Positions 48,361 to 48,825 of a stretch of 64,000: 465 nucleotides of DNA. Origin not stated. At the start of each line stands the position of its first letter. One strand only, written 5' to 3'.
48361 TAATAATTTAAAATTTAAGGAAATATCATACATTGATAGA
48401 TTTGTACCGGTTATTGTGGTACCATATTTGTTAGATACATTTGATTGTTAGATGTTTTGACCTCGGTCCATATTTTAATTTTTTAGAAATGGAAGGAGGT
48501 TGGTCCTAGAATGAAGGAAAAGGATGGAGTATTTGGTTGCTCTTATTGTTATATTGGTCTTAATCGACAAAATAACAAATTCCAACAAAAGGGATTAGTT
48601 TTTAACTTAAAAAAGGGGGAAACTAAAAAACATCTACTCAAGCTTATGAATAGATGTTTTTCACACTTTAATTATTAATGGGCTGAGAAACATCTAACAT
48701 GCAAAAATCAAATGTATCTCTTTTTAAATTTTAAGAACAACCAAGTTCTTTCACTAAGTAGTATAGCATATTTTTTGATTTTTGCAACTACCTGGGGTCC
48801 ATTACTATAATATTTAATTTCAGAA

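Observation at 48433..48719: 287-nt element whose ends form about 34 bp of stacked helices (with G-U pairs) precisely enclosing a 55-codon CxxC...CxxH ORF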

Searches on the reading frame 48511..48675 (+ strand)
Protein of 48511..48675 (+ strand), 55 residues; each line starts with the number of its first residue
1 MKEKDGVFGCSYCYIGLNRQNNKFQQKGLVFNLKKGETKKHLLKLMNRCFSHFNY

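Call 10: search_protein_families(library=pfam, proteins=[window:48511-48675:+], max_evalue=1)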
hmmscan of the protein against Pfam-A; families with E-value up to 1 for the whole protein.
seq(55 aa): 0 families

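Call 11: search_protein_families(library=ncbifam, proteins=[window:48511-48675:+], max_evalue=1)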
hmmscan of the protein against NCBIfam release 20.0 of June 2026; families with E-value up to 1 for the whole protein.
seq(55 aa): 0 families

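Call 12: find_homologous_proteins(query=window:48511-48675:+, max_evalue=10)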
Query seq(55 aa) (55 aa): 20 proteins with E <= 10 among 20 candidates.
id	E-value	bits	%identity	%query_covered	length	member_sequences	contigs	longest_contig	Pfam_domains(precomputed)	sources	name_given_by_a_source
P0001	1.7e-30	121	100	100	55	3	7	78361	-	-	-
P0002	4.2e-30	119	100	100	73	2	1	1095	-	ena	-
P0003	1.0e-27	112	95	100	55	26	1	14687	-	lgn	-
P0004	5.8e-26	106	91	100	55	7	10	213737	-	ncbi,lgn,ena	-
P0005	9.7e-25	103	94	91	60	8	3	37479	-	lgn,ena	-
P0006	1.1e-23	99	92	91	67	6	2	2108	-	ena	-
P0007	2.8e-22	95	86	91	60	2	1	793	-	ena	-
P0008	4.4e-22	94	90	91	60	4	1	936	-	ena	-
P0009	1.7e-18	83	100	60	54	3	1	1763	-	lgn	-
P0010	7.8e-18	81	73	100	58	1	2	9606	-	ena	-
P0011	1.2e-17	80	97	60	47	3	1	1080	-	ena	-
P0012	1.7e-17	80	100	60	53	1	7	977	-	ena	-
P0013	8.4e-17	78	78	91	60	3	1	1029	-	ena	-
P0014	3.0e-14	70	72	84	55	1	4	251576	-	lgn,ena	-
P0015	3.9e-14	69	85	71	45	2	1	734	-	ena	-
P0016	4.0e-14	69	85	71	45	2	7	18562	-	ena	-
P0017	5.1e-14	69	74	91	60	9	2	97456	-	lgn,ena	-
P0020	4.0e-9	54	73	60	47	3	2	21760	-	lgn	-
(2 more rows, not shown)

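Call 16: find_encoding_contigs(protein=P0004, flank=3000, max_places=10)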
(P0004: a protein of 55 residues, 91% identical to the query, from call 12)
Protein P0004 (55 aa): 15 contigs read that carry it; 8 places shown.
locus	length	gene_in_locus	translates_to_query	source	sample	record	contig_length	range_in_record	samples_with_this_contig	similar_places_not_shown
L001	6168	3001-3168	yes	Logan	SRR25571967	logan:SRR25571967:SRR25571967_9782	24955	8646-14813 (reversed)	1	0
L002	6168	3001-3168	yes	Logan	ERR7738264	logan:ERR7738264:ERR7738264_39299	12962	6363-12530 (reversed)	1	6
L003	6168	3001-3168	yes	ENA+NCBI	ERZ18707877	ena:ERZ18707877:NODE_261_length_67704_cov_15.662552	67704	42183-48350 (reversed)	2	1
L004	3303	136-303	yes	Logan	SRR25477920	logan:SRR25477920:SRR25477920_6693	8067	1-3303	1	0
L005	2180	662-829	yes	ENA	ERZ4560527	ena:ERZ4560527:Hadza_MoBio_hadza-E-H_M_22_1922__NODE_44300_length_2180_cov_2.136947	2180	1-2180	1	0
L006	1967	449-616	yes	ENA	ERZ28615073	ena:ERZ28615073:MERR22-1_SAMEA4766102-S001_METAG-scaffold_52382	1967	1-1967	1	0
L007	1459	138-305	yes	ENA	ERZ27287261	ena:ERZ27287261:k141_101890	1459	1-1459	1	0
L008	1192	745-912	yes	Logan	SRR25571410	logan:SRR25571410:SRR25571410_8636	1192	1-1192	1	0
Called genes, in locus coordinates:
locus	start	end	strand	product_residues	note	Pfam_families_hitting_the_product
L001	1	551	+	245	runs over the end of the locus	PF04892:VanZ-LLP1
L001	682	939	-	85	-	PF13370:Fer4_13, PF13459:Fer4_15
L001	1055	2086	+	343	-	-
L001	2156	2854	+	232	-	PF09560:Spore_YunB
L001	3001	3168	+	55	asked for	-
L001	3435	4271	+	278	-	-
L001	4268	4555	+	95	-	PF06265:YutD-like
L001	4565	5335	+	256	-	-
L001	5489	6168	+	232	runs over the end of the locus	-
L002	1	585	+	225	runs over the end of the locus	-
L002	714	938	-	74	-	PF13459:Fer4_15, PF13370:Fer4_13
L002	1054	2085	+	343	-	-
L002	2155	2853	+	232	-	PF09560:Spore_YunB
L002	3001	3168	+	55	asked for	-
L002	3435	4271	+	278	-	-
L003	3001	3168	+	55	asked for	-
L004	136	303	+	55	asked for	-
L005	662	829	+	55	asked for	-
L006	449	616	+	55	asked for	-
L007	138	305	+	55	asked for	-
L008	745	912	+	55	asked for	-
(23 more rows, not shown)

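Call 17: find_encoding_contigs(protein=P0001, flank=3000, max_places=10)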
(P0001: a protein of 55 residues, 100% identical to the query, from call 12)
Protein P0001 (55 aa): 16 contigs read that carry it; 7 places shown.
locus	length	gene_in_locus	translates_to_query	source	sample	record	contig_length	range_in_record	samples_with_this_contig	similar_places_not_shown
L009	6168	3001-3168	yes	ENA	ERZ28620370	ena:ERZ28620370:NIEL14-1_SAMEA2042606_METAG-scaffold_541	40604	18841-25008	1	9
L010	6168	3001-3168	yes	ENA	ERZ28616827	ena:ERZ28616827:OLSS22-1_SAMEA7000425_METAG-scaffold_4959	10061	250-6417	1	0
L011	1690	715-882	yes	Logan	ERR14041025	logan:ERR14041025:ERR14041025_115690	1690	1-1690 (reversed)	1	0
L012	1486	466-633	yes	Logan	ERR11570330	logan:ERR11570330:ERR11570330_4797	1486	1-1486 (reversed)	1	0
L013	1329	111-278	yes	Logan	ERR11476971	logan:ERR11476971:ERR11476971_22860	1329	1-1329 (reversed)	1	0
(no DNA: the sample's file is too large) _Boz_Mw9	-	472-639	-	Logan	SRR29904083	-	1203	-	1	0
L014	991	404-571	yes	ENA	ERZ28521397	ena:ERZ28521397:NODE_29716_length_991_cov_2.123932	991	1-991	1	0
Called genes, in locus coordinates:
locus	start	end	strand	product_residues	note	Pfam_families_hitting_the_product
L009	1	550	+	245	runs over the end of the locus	PF04892:VanZ-LLP1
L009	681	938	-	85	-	PF13370:Fer4_13, PF13459:Fer4_15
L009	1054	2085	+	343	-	-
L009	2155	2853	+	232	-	PF09560:Spore_YunB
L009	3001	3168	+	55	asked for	-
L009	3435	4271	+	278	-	-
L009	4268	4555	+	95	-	PF06265:YutD-like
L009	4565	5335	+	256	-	-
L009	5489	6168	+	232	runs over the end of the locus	-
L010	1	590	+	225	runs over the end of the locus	-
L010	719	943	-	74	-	PF06902:Fer4_19 (faint), PF00037:Fer4 (faint), PF13459:Fer4_15, PF13370:Fer4_13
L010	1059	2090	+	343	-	-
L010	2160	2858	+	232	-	PF09560:Spore_YunB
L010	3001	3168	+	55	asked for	-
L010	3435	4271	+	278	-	-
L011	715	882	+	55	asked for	-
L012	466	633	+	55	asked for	-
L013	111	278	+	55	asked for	-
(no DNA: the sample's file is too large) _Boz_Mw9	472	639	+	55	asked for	-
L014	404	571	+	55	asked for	-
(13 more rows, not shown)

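Call 18: find_encoding_contigs(protein=P0017, flank=3000, max_places=6)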
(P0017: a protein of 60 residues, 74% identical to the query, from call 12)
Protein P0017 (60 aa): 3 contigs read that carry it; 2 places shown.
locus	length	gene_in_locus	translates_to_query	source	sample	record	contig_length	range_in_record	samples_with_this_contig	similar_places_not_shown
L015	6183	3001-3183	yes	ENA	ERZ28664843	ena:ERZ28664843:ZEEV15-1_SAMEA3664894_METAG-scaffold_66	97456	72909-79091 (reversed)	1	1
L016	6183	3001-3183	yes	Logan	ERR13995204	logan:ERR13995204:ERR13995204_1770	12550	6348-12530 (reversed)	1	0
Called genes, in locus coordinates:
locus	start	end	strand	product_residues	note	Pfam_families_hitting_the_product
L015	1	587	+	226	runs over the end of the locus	-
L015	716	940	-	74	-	PF06902:Fer4_19 (faint), PF00037:Fer4 (faint), PF13459:Fer4_15, PF13370:Fer4_13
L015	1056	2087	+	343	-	-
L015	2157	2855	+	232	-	PF09560:Spore_YunB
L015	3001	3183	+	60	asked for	-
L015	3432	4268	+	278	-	-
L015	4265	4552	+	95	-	PF06265:YutD-like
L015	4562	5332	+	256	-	-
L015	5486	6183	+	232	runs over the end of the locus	-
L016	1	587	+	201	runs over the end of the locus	?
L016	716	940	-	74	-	PF06902:Fer4_19 (weak), PF13459:Fer4_15, PF13370:Fer4_13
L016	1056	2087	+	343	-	-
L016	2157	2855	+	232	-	PF09560:Spore_YunB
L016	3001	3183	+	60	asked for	-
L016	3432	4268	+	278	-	-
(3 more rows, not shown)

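Call 19: find_encoding_contigs(protein=P0014, flank=3000, max_places=6)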
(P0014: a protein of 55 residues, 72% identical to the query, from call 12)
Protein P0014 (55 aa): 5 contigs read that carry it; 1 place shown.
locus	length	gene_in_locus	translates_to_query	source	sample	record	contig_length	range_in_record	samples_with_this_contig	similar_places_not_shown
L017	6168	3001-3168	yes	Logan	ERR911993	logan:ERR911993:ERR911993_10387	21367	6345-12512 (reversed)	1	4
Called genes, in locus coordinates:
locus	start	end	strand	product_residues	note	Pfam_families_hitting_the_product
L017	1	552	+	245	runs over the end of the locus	PF04892:VanZ-LLP1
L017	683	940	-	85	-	PF13370:Fer4_13, PF13459:Fer4_15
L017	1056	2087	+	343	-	-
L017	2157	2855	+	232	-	PF09560:Spore_YunB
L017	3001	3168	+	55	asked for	-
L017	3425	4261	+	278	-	-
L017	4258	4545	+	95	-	PF06265:YutD-like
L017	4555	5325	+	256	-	-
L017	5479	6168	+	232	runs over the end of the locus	-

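Call 20: find_encoding_contigs(protein=P0005, flank=3000, max_places=6)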
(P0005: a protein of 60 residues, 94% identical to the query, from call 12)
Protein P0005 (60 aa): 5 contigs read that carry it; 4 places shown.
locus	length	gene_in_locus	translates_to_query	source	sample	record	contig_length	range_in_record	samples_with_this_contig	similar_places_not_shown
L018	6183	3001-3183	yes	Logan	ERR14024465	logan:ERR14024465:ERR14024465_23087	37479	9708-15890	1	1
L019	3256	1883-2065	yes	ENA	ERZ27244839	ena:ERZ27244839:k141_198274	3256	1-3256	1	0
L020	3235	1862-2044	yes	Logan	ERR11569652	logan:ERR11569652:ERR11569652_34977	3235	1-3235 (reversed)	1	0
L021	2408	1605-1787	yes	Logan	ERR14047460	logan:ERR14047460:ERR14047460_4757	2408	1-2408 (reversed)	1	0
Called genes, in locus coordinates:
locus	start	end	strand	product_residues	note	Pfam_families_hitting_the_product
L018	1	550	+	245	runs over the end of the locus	PF04892:VanZ-LLP1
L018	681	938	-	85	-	PF13370:Fer4_13, PF13459:Fer4_15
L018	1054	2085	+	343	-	-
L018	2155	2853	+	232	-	PF09560:Spore_YunB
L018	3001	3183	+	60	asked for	-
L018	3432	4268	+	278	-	-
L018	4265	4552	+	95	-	PF06265:YutD-like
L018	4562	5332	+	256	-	-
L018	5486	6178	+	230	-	-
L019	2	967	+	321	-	?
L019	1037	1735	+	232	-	PF09560:Spore_YunB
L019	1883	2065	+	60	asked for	-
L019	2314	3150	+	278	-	-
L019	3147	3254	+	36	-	?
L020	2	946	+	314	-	?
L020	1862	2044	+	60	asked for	-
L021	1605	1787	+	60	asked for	-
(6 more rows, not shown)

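Call 64: find_encoding_contigs(protein=P0010, flank=2500, max_places=4)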
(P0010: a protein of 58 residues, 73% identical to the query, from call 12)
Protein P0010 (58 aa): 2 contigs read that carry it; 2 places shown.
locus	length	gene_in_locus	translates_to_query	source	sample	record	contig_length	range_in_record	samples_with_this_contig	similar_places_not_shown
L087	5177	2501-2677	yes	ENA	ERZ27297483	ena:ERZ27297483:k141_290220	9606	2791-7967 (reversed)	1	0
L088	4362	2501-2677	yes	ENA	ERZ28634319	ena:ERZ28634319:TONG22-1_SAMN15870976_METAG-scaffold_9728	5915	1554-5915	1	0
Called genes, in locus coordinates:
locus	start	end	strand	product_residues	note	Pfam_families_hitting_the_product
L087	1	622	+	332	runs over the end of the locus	-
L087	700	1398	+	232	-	PF09560:Spore_YunB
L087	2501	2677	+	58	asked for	-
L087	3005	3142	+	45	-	-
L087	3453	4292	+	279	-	-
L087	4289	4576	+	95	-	PF06265:YutD-like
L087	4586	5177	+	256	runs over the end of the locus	-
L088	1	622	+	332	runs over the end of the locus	-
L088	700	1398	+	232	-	PF09560:Spore_YunB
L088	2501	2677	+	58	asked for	-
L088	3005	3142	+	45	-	-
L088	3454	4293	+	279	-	-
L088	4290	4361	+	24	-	?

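Call 65: find_encoding_contigs(protein=P0016, flank=2500, max_places=4)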
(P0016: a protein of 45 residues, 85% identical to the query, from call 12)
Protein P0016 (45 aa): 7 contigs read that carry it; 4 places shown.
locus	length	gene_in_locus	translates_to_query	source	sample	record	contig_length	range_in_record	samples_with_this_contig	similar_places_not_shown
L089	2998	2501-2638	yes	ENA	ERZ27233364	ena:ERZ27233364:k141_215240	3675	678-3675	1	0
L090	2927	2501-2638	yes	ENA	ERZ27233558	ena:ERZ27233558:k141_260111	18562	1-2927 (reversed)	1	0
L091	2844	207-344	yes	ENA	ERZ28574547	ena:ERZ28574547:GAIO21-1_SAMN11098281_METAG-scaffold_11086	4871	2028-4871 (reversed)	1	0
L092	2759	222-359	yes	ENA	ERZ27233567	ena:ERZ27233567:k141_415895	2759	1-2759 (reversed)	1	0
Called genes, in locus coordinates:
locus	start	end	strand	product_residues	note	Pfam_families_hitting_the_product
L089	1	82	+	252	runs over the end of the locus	?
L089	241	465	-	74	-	PF06902:Fer4_19 (faint), PF00037:Fer4 (faint), PF13459:Fer4_15, PF13370:Fer4_13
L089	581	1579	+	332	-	-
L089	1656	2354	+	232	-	PF09560:Spore_YunB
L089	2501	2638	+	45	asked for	-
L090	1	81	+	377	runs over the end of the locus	PF00266:Aminotran_5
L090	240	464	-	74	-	PF06902:Fer4_19 (faint), PF00037:Fer4 (faint), PF13459:Fer4_15, PF13370:Fer4_13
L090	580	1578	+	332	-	-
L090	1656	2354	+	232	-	PF09560:Spore_YunB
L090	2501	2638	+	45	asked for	-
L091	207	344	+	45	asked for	-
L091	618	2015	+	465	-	PF06782:UPF0236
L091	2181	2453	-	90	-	-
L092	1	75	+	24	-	?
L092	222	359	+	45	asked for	-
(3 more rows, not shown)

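Call 66: find_encoding_contigs(protein=P0020, flank=2500, max_places=4)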
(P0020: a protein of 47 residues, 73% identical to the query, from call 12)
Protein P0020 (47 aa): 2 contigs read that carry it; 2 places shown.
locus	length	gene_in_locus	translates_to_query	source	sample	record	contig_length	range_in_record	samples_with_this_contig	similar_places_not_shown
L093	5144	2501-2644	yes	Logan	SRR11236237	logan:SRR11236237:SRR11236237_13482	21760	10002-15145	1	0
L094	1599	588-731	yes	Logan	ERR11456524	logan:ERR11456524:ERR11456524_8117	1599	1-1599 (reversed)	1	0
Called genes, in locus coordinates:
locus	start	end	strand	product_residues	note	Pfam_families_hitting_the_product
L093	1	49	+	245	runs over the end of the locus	PF04892:VanZ-LLP1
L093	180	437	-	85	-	PF13370:Fer4_13, PF13459:Fer4_15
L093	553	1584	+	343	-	-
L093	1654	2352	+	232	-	PF09560:Spore_YunB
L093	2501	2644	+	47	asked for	-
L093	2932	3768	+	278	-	-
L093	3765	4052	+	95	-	PF06265:YutD-like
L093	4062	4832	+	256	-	-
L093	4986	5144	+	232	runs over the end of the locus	-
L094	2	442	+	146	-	?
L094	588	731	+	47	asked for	-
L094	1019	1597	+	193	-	?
